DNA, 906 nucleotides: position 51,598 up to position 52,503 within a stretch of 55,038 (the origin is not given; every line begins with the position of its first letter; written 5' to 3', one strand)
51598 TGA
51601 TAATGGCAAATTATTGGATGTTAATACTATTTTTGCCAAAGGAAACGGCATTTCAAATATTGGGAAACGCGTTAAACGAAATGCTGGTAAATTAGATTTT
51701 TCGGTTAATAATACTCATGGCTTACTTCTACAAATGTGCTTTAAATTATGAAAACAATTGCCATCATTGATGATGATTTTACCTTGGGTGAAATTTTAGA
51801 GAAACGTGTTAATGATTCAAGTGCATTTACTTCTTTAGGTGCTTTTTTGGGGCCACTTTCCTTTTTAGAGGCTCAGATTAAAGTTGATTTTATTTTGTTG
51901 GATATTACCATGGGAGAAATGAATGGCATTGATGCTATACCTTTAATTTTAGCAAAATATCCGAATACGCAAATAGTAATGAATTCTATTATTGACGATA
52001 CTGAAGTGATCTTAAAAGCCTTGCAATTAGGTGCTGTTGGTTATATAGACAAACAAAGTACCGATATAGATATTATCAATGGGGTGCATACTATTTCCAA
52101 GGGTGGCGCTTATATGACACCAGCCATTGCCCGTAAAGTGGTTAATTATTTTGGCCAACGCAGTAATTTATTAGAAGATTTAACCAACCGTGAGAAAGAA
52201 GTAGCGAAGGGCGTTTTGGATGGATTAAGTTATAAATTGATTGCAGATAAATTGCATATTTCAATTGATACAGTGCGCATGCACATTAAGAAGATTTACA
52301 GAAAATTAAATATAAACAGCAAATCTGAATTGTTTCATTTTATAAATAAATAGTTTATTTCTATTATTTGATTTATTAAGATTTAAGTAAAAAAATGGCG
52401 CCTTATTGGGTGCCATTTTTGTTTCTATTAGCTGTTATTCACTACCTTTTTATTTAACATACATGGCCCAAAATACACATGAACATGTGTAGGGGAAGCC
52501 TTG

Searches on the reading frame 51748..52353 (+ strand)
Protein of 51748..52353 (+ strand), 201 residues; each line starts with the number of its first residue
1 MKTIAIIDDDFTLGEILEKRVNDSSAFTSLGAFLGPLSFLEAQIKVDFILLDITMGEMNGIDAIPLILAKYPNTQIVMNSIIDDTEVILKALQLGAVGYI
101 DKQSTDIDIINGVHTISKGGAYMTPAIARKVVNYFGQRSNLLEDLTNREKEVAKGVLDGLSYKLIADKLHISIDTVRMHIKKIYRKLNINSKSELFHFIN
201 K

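Call 24: find_encoding_contigs(protein=window:51748-52353:+, flank=10000, max_places=10)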
Protein window:51748-52353:+ (201 aa): 9 contigs read that carry it; 8 places shown.
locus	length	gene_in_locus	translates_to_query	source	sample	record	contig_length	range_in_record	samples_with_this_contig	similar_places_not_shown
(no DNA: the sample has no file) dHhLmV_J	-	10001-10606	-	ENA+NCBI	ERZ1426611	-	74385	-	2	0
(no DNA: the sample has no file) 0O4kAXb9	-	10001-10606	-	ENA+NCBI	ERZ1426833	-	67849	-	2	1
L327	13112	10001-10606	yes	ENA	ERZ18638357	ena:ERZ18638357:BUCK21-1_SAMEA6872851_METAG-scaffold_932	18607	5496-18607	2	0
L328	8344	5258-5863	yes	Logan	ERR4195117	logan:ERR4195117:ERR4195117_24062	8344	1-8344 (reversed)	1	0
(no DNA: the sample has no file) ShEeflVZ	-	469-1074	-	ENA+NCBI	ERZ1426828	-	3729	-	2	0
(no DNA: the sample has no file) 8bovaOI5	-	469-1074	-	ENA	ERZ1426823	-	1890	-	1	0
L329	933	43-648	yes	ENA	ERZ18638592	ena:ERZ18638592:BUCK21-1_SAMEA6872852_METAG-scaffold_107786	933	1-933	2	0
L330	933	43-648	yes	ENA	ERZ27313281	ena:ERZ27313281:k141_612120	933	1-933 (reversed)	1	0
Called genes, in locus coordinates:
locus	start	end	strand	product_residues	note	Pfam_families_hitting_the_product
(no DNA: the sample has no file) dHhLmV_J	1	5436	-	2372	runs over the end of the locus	PF17963:Big_9, PF13573:SprB, PF13585:CHU_C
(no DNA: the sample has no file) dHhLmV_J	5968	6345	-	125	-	-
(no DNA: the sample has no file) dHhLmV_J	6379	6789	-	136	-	PF07332:Phage_holin_3_6 (faint)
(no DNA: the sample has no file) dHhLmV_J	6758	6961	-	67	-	-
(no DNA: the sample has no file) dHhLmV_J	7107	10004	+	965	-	-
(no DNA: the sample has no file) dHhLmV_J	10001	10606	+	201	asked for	PF00072:Response_reg, PF08281:Sigma70_r4_2 (faint), PF00196:GerE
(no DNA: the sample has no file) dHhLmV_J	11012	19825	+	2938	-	?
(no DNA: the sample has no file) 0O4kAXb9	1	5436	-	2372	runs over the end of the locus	PF17963:Big_9, PF13573:SprB, PF13585:CHU_C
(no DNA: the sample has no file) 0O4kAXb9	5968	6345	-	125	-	-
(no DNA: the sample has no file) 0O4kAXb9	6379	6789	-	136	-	PF07332:Phage_holin_3_6 (faint)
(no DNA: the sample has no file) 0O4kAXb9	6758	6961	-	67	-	-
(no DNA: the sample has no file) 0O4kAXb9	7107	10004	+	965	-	-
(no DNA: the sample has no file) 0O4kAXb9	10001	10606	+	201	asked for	PF00072:Response_reg, PF08281:Sigma70_r4_2 (faint), PF00196:GerE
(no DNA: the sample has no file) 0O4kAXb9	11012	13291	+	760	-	?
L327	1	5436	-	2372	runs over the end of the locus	PF17963:Big_9, PF13573:SprB, PF13585:CHU_C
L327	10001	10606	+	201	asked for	PF00072:Response_reg, PF08281:Sigma70_r4_2 (faint), PF00196:GerE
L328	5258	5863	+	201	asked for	PF00072:Response_reg, PF08281:Sigma70_r4_2 (faint), PF00196:GerE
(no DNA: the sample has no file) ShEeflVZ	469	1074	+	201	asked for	PF00072:Response_reg, PF08281:Sigma70_r4_2 (faint), PF00196:GerE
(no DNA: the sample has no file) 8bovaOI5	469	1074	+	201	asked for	PF00072:Response_reg, PF08281:Sigma70_r4_2 (faint), PF00196:GerE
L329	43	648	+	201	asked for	PF00072:Response_reg, PF08281:Sigma70_r4_2 (faint), PF00196:GerE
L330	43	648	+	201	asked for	PF00072:Response_reg, PF08281:Sigma70_r4_2 (faint), PF00196:GerE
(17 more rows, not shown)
